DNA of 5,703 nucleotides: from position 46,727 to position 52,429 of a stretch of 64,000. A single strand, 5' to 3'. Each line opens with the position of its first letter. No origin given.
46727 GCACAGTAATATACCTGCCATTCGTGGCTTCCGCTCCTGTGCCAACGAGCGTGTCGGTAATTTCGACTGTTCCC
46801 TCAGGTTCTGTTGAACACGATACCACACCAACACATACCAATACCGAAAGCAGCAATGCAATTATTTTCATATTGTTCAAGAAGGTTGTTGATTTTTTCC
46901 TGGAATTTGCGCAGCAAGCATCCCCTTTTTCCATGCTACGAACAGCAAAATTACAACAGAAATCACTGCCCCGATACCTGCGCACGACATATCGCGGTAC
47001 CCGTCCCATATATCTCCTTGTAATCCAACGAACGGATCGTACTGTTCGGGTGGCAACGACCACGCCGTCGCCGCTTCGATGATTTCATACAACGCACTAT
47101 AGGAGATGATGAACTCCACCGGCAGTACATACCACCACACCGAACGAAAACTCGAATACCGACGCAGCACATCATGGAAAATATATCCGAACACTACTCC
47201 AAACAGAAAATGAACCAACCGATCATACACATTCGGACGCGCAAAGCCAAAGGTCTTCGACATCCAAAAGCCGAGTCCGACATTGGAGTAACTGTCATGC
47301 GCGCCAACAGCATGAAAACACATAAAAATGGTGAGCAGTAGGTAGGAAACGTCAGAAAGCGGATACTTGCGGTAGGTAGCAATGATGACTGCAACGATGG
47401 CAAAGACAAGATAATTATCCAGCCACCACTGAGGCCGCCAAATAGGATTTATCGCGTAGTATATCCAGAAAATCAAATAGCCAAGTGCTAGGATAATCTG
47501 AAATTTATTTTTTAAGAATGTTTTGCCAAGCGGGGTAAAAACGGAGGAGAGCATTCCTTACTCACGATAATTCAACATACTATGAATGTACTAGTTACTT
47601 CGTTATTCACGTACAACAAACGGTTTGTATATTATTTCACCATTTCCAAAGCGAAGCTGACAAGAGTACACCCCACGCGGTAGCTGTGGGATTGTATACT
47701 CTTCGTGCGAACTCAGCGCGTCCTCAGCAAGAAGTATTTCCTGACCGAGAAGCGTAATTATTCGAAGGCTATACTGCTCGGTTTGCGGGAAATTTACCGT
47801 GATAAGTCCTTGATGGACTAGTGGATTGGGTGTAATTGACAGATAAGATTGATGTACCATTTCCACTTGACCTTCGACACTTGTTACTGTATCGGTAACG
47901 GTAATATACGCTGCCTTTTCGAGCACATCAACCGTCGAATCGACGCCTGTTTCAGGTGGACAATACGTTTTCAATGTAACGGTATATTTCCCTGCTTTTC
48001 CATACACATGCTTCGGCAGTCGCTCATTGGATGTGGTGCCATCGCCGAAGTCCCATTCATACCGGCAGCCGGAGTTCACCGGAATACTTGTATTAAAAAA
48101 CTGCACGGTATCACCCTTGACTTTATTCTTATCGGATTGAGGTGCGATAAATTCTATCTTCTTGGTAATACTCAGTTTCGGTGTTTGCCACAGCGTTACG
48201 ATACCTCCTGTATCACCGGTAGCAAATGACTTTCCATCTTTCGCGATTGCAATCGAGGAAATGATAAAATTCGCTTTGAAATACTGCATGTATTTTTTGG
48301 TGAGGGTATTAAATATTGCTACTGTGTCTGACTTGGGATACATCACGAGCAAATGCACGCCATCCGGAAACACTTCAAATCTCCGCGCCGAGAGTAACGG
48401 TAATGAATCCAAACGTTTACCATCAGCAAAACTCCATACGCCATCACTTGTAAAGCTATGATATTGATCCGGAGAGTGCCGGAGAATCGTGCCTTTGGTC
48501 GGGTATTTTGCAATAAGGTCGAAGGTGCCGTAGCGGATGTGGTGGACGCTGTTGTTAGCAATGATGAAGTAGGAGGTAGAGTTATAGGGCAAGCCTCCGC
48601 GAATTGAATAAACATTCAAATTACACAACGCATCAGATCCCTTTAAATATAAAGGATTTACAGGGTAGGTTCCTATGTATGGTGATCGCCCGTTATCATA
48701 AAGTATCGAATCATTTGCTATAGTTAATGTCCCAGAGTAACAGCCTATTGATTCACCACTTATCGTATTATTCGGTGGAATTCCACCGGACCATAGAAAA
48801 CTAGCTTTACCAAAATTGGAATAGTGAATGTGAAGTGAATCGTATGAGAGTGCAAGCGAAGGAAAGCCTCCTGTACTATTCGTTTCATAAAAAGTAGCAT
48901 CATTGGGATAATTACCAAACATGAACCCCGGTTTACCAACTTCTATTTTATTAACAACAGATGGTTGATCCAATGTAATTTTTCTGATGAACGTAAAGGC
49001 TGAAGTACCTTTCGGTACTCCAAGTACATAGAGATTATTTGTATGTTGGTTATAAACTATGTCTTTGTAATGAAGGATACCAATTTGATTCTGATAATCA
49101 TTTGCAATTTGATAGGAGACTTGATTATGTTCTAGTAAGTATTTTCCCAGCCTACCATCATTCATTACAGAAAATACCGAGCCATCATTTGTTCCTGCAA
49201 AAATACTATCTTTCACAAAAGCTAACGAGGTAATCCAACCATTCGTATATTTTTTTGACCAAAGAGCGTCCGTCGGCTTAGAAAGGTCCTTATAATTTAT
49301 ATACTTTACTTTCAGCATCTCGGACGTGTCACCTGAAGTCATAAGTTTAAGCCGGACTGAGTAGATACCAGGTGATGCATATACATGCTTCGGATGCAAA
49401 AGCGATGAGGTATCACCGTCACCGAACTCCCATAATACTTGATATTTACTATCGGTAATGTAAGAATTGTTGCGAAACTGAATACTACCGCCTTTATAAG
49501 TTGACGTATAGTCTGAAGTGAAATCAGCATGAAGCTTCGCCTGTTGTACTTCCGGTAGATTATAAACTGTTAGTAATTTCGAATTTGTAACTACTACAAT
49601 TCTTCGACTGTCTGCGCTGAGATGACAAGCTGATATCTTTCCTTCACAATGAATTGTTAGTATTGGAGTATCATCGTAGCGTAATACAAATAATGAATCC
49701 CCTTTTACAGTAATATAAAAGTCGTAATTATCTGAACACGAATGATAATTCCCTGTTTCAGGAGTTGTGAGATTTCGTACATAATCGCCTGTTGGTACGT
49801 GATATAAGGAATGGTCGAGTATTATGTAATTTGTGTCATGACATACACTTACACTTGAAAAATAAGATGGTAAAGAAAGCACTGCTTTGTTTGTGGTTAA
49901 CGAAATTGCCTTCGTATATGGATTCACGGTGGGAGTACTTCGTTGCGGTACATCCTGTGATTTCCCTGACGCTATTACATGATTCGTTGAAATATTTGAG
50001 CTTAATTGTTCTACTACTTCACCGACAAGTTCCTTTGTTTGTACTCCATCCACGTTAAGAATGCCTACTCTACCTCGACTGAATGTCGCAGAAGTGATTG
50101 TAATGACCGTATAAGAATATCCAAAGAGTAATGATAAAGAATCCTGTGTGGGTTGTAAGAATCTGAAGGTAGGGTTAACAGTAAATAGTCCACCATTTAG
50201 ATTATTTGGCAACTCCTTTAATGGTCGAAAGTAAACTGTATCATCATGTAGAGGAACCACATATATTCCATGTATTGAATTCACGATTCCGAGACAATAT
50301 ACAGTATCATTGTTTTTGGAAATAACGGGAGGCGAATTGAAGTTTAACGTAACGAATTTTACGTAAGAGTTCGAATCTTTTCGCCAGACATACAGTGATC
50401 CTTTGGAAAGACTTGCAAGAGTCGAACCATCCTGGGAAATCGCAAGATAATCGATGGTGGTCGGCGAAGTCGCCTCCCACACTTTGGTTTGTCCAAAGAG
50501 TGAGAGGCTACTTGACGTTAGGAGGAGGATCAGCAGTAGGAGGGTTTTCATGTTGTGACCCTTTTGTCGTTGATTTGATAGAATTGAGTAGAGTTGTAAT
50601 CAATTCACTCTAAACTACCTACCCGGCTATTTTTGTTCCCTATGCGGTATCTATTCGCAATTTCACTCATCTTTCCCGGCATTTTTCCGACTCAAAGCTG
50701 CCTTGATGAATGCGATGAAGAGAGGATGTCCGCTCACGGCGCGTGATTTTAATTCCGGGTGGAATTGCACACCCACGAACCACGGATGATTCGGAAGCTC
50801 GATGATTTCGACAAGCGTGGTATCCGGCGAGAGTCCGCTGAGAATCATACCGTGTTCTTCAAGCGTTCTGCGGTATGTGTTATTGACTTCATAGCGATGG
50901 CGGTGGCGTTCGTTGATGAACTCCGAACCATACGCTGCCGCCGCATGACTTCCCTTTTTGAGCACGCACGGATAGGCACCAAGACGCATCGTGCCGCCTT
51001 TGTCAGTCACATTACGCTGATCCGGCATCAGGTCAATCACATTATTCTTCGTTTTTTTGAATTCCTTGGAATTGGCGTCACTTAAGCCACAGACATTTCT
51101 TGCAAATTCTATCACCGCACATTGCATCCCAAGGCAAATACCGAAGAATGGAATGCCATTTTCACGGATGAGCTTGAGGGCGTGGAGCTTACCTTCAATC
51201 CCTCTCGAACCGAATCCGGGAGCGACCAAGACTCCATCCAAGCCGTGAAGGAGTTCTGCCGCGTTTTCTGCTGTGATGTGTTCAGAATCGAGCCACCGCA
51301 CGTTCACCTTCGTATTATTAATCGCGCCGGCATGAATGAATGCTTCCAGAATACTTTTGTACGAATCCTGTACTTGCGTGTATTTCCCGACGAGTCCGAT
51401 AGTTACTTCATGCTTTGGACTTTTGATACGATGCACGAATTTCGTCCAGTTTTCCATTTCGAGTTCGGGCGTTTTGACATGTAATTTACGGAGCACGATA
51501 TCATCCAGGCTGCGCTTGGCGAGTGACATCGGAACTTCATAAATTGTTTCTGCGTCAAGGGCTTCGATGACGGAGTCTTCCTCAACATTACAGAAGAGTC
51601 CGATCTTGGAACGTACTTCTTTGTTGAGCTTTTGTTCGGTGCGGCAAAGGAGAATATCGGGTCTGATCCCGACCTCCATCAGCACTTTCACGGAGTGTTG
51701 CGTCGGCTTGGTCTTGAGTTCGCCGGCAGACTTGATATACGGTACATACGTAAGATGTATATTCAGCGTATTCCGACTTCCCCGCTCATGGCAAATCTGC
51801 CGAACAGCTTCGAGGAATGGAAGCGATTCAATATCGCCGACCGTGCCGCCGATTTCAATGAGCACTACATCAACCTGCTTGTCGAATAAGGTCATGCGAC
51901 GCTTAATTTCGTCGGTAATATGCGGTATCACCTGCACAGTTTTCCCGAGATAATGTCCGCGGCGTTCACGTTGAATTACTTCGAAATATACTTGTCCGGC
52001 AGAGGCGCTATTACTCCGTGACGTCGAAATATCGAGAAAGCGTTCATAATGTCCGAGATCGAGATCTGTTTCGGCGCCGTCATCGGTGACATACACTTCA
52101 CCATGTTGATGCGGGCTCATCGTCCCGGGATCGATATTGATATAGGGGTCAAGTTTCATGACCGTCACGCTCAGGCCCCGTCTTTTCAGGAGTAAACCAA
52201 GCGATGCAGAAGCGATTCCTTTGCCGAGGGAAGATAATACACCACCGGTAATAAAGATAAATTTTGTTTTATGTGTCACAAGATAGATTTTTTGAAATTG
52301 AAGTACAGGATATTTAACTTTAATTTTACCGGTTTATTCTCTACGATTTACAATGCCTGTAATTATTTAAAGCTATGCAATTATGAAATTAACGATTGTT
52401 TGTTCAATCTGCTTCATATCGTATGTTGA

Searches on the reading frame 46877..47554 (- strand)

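Call 46: search_protein_families(library=pfam, proteins=[window:46877-47554:-], max_evalue=0.001)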
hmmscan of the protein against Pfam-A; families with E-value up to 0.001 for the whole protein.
window:46877-47554:- (225 aa): 1 family
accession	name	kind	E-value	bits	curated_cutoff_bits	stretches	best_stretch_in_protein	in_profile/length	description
PF09997.14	DUF2238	-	2.8e-39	134.6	26.4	1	52-192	2-140/140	Predicted membrane protein (DUF2238)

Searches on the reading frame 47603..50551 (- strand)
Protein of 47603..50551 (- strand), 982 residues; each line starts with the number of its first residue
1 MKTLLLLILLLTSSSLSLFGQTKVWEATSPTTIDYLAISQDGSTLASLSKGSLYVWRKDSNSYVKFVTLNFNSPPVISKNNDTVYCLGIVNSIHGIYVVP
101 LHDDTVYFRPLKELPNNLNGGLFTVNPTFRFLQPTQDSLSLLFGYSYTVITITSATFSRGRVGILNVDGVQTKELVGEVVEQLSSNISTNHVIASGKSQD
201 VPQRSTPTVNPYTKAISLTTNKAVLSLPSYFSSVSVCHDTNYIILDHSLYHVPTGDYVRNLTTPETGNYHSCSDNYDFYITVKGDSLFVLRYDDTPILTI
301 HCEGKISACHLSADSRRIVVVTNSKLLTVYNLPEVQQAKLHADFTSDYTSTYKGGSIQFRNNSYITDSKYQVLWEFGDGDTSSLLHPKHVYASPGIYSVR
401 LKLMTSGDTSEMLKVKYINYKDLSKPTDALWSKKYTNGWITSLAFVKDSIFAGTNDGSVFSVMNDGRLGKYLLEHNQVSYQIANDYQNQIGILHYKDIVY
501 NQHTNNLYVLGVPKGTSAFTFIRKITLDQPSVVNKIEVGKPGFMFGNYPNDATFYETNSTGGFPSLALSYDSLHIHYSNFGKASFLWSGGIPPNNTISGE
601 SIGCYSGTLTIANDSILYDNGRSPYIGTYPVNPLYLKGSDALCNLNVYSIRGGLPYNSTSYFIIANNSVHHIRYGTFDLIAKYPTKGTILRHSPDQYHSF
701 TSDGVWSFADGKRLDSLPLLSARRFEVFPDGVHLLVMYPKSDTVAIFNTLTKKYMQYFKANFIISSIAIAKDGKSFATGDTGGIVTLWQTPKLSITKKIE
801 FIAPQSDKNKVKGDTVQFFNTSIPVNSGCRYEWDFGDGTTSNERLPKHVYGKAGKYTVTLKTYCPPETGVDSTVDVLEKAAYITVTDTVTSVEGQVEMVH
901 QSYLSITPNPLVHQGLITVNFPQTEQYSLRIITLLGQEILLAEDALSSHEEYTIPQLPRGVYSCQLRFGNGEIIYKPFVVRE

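Call 46: search_protein_families(library=pfam, proteins=[window:47603-50551:-], max_evalue=0.001)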
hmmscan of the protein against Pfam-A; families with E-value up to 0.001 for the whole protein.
window:47603-50551:- (982 aa): 10 families
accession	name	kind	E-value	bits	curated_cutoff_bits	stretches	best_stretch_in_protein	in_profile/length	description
PF18911.6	PKD_4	-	3.4e-21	75.5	27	2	807-862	11-68/85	PKD domain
PF00801.26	PKD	-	2.9e-17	62.9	23.5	2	812-861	13-64/80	PKD domain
PF25174.1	Beta-prop_THOC3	-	5e-06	26.2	305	0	706-799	74-167/272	THOC3 beta-propeller domain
PF23383.1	Beta-prop_IFT140_1st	-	6.7e-06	25.5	27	0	273-334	199-260/406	IFT140 first beta-propeller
PF24814.1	WD40_Prp19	-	3.6e-05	23.4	320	1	698-812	107-227/281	Prp19 WD40 domain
PF24817.1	WD40_WDHD1_1st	-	9.5e-05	22.1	109.9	0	735-800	193-261/291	WDHD1 first WD40 domain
PF18962.6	Por_Secre_tail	-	0.00015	22.4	27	1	908-978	3-73/75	Secretion system C-terminal sorting domain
PF23409.1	Beta-prop_EML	-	0.00021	21.3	88.2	0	27-68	153-194/267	Echinoderm microtubule-associated protein first beta-propeller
PF25172.1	Beta-prop_WDR3_2nd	-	0.00058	19.6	140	0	705-791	24-110/293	WDR3 second beta-propeller domain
PF00400.38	WD40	-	0.00063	20.6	27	0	760-788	9-38/39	WD domain, G-beta repeat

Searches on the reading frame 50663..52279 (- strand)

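Call 46: search_protein_families(library=pfam, proteins=[window:50663-52279:-], max_evalue=0.001)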
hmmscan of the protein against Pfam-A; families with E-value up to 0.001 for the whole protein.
window:50663-52279:- (538 aa): 3 families
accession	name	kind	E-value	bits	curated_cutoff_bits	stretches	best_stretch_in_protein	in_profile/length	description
PF06418.20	CTP_synth_N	-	3.7e-124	413.8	26.1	1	6-267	1-264/265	CTP synthase N-terminus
PF00117.34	GATase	-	7e-40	137.2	22.8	1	303-526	2-189/190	Glutamine amidotransferase class-I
PF07722.19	Peptidase_C26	-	3.6e-08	33.9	20.5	1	371-509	101-219/219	Peptidase C26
